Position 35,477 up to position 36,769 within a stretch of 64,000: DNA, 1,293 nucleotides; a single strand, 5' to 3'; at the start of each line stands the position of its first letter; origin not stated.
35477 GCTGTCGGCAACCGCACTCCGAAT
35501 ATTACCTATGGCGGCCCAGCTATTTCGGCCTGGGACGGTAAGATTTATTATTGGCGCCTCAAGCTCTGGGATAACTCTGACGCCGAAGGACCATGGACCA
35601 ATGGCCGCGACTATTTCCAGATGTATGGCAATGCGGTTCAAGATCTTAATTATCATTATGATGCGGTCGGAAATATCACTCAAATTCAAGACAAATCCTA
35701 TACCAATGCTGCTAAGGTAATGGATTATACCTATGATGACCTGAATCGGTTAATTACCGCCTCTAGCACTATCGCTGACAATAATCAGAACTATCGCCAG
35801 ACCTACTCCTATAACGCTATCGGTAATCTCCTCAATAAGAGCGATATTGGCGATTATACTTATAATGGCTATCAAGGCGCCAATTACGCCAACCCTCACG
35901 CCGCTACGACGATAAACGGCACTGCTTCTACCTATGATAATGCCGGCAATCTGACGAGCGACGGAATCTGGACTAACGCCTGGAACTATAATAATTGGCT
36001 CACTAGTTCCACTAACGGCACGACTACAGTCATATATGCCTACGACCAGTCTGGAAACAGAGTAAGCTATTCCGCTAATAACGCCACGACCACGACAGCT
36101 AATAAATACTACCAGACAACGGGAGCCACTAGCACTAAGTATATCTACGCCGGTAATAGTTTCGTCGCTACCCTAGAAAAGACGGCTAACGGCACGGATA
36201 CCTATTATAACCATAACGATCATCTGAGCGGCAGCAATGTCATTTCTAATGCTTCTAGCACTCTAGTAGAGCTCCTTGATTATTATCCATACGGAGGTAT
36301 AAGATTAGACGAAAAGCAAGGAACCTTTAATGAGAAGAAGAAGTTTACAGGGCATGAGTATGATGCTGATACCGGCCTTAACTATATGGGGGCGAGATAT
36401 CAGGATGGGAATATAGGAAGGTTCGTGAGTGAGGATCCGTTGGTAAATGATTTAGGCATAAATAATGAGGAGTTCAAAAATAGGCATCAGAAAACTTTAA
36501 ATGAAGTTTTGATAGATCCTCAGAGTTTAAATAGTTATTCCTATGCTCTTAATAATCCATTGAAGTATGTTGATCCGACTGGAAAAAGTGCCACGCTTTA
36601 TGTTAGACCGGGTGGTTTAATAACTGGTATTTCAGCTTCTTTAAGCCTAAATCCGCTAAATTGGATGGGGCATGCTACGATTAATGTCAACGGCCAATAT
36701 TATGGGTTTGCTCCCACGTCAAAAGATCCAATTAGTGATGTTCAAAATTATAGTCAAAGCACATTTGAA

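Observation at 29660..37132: A 2,490-aa RHS/teneurin-like polymorphic toxin gene in a small-genome (CPR-like) bacterium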

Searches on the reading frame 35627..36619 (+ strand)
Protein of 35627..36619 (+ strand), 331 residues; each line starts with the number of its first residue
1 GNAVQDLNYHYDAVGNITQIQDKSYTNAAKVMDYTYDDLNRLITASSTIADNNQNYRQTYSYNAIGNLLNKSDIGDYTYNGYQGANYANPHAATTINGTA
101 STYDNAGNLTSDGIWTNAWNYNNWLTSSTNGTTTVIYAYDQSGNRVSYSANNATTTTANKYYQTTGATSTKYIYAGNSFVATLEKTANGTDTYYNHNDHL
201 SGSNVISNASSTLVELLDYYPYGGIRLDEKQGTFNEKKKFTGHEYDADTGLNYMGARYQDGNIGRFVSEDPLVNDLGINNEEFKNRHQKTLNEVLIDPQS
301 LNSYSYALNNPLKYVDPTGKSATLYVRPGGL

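Call 13: search_protein_families(library=pfam, proteins=[window:35627-36619:+], max_evalue=1)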
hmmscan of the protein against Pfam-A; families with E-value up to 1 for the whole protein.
window:35627-36619:+ (331 aa): 2 families
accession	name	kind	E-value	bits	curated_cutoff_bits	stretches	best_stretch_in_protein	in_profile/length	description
PF05593.20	RHS_repeat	-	7.2e-11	42.7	22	2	11-45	1-31/38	RHS Repeat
PF06194.16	Phage_Orf51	-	0.12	12.9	27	1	155-229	2-73/80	Phage Conserved Open Reading Frame 51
